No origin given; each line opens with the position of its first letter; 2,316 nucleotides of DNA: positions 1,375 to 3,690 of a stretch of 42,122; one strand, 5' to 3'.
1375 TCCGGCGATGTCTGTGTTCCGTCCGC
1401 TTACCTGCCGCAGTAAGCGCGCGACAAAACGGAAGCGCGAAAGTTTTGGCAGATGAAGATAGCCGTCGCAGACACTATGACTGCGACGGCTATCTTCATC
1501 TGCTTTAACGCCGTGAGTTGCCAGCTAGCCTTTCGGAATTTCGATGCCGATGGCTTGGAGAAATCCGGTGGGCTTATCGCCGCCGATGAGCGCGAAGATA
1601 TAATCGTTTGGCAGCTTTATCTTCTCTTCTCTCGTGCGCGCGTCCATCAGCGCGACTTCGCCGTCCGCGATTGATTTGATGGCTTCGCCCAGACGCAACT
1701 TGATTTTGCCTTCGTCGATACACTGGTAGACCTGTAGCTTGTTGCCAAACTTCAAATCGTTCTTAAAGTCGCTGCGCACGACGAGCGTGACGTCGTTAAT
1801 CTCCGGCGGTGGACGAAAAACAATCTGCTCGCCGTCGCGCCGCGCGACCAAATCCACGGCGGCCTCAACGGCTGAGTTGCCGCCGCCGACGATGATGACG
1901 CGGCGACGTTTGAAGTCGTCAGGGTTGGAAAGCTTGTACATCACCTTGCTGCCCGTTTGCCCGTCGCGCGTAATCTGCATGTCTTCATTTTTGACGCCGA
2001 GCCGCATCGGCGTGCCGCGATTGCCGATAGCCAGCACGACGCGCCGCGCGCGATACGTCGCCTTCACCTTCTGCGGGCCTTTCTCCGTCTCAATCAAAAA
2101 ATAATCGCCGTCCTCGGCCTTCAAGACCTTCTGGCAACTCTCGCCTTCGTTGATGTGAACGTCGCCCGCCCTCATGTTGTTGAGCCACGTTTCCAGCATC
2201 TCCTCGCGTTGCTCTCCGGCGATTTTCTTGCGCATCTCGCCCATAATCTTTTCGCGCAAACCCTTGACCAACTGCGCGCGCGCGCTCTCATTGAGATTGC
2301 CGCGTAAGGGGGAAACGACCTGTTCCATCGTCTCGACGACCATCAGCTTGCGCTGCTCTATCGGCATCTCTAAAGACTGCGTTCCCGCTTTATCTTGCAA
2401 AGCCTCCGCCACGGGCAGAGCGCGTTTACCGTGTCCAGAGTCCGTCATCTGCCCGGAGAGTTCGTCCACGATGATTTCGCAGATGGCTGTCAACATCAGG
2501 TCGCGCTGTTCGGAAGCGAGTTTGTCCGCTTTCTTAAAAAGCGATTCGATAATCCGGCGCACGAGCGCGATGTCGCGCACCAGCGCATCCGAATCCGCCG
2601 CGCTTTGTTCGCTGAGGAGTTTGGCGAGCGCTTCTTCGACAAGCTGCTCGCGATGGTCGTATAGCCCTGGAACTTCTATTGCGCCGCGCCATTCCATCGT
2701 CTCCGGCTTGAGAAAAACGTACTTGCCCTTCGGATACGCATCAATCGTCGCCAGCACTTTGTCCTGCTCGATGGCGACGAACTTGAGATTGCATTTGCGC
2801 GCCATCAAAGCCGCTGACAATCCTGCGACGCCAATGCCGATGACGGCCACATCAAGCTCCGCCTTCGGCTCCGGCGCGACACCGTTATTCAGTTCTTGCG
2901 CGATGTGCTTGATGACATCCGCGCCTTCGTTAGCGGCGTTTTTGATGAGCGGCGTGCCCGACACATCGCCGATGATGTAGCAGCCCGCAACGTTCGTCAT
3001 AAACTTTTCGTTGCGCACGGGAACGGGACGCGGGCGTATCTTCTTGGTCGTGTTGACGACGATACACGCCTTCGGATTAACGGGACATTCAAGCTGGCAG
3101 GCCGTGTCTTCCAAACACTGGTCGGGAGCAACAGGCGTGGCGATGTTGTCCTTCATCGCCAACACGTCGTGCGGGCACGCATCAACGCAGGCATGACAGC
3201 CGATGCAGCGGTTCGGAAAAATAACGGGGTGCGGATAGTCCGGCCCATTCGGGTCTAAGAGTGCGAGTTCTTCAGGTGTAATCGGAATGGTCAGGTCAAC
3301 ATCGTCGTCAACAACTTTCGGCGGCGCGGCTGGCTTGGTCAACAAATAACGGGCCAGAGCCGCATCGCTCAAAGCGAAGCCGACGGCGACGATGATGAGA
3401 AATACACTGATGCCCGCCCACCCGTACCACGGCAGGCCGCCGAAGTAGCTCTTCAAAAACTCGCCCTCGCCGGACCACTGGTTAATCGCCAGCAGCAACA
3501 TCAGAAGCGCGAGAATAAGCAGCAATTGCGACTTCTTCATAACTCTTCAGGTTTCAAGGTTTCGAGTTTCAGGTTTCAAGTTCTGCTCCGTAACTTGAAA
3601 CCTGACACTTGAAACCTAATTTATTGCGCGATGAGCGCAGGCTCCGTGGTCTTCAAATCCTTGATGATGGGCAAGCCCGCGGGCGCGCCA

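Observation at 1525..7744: Three-gene module that reads as a signal-gated transmembrane electron wire (cNMP + FHA inputs fused to redox subunits)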

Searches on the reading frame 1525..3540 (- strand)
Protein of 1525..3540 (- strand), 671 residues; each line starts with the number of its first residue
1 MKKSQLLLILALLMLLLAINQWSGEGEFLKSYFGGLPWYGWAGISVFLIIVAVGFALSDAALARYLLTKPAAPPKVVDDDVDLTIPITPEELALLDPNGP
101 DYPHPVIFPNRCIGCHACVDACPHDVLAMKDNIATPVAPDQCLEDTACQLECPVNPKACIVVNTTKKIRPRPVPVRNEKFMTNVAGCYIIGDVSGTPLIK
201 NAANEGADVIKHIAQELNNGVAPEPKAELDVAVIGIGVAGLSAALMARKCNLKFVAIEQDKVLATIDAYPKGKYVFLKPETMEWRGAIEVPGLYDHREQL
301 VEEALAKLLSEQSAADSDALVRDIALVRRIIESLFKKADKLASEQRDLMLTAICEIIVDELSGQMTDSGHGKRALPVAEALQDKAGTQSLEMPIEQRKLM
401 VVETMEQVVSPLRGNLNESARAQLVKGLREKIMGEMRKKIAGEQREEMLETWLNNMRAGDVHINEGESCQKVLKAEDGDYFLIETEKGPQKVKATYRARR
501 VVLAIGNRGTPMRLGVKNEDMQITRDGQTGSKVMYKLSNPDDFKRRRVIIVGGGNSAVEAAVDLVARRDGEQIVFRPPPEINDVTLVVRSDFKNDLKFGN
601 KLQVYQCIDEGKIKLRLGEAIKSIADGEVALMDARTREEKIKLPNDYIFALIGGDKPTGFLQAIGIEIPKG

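Call 3: search_protein_families(library=pfam, proteins=[window:1525-3540:-], max_evalue=0.1)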
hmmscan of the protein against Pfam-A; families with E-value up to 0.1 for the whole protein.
window:1525-3540:- (671 aa): 24 families
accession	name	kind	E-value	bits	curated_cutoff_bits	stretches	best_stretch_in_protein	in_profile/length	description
PF13738.12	Pyr_redox_3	-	2.2e-27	96.6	30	2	445-668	80-281/305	Pyridine nucleotide-disulphide oxidoreductase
PF07992.20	Pyr_redox_2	-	1.4e-19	71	26.1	2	452-668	59-251/291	Pyridine nucleotide-disulphide oxidoreductase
PF12838.12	Fer4_7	-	4.7e-07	30.6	27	1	111-155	1-51/52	4Fe-4S dicluster domain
PF00037.32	Fer4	-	5.4e-07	29.6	21.1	1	105-127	1-23/24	4Fe-4S binding domain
PF13434.12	Lys_Orn_oxgnase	-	5.9e-07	29.4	21.3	1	468-573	117-216/339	L-lysine 6-monooxygenase/L-ornithine 5-monooxygenase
PF13237.11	Fer4_10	-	5.1e-06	26.8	25.5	1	105-153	2-53/53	4Fe-4S dicluster domain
PF12797.12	Fer4_2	-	9e-06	25.8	24.5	1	103-123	1-21/22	4Fe-4S binding domain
PF03486.20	HI0933_like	-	1.9e-05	24.7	50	1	444-525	107-181/244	HI0933-like protein Rossmann domain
PF13187.11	Fer4_9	-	7.5e-05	23.1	27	1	111-155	1-50/52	4Fe-4S dicluster domain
PF14697.11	Fer4_21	-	0.00013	22.4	35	1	108-159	4-56/59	4Fe-4S dicluster domain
PF12837.12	Fer4_6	-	0.00016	21.9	25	1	105-127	2-24/24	4Fe-4S binding domain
PF01946.23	Thi4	-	0.00018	21.3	26.2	1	227-260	16-50/235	Thi4 family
PF00890.30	FAD_binding_2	-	0.00021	21.1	20.4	1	230-262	1-33/414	FAD binding domain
PF12800.12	Fer4_4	-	0.00025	21.6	24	1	109-123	1-15/17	4Fe-4S binding domain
PF01262.27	AlaDh_PNT_C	-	0.003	17.5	23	1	230-273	30-74/214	Alanine dehydrogenase/PNT, C-terminal domain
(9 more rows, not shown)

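Call 4: search_protein_families(library=ncbifam, proteins=[window:1525-3540:-], max_evalue=0.1)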
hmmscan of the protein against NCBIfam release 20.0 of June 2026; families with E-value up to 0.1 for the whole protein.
window:1525-3540:- (671 aa): 93 families (the best 25 are shown)
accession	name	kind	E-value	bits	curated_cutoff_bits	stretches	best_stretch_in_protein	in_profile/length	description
TIGR04018.1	Bthiol_YpdA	hypoth_equivalog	1.9e-31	109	339.9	2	444-669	68-262/316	YpdA family putative bacillithiol disulfide reductase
TIGR01292.1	TRX_reduct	equivalog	4.9e-11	42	343.45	2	463-664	70-246/300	thioredoxin-disulfide reductase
NF040864.1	HgcB_ferredoxin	equivalog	6.3e-10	38.8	99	1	109-155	13-59/93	mercury methylation ferredoxin HgcB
NF040505.1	ArsO_flavin_mono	equivalog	4.9e-08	32.8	425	1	493-568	113-183/346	ArsO family NAD(P)H-dependent flavin-containing monooxygenase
NF043039.1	HgcAB_like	equivalog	1.7e-07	31.2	285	1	80-154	271-346/350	HgcAB-like fusion protein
TIGR01350.1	lipoamide_DH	equivalog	3.5e-07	29.3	408.8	1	177-218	292-334/461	dihydrolipoyl dehydrogenase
TIGR01944.1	rnfB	subfamily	9.9e-07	28.5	68.7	1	106-165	109-168/190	RnfABCDGE type electron transport complex subunit B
TIGR03140.1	AhpF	equivalog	1.5e-06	27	502.9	1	456-565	277-372/515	alkyl hydroperoxide reductase subunit F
NF004789.0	PRK06134.1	subfamily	2.2e-06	26.5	747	1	223-272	7-56/581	FAD-dependent oxidoreductase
TIGR02700.1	flavo_MJ0208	hypoth_equivalog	5e-06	26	251.35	1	108-189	146-223/234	dihydromethanopterin reductase (acceptor)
NF006130.0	PRK08274.1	equivalog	2.5e-05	23.3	369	1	226-258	3-35/467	FAD-dependent tricarballylate dehydrogenase TcuA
NF058577.1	FdxA_fam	equivalog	4e-05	23.7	65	1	110-155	7-51/52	4Fe-4S ferredoxin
NF009409.0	PRK12770.1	subfamily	4.6e-05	22.6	343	0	541-576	169-205/360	putative glutamate synthase subunit beta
TIGR03143.1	AhpF_homolog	hypoth_equivalog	8e-05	21.4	687.65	0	230-263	6-39/555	putative alkyl hydroperoxide reductase F subunit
NF003585.0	PRK05249.1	equivalog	0.0001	21.1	465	0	226-262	4-40/464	Si-specific NAD(P)(+) transhydrogenase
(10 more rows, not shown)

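Call 16: search_solved_structures(query=window:1525-3540:-, max_evalue=0.01)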
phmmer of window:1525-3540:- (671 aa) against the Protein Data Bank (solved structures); distinct sequences matched with E-value up to 0.01: 82 (the best 60 are shown).
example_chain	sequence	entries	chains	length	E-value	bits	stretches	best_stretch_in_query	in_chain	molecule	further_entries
7a76_A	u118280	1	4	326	7.3e-11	44.5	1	446-669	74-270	THIOREDOXIN REDUCTASE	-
3ab1_A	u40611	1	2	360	1.7e-06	30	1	460-573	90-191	Ferredoxin--NADP reductase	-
4gcm_A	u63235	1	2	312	5.3e-06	28.4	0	227-259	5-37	Thioredoxin reductase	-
7a7b_A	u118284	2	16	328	1.1e-05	27.4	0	526-668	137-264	YpdA family putative bacillithiol disulfide reductase Bdr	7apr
3cty_A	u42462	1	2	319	1.6e-05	26.8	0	463-667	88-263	Thioredoxin reductase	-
1fl2_A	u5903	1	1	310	2.8e-05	26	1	459-569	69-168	ALKYL HYDROPEROXIDE REDUCTASE SUBUNIT F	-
4o5q_A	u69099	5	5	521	4.1e-05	25.5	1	459-569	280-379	Alkyl hydroperoxide reductase subunit F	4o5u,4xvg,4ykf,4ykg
1hyu_A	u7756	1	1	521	4.2e-05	25.4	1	459-569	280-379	ALKYL HYDROPEROXIDE REDUCTASE SUBUNIT F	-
9uas_C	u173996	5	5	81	7.7e-05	24.6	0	104-129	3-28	Photosystem I iron-sulfur center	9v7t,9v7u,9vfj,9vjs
2zbw_A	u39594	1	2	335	0.00013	23.8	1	476-575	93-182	Thioredoxin reductase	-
2wsc_C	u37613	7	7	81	0.00033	22.5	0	104-129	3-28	PHOTOSYSTEM I IRON-SULFUR CENTER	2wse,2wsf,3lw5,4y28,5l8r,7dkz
2o01_C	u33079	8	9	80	0.00041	22.2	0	104-129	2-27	Photosystem I iron-sulfur center | PsaC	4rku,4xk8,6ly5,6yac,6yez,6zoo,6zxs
6zzx_C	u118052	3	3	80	0.00043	22.1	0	104-129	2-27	Photosystem I iron-sulfur center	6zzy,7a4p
7jyp_A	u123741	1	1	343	0.00048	21.9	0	200-258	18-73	Thioredoxin reductase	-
9ygv_C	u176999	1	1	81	0.00052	21.8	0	104-129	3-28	Photosystem I iron-sulfur center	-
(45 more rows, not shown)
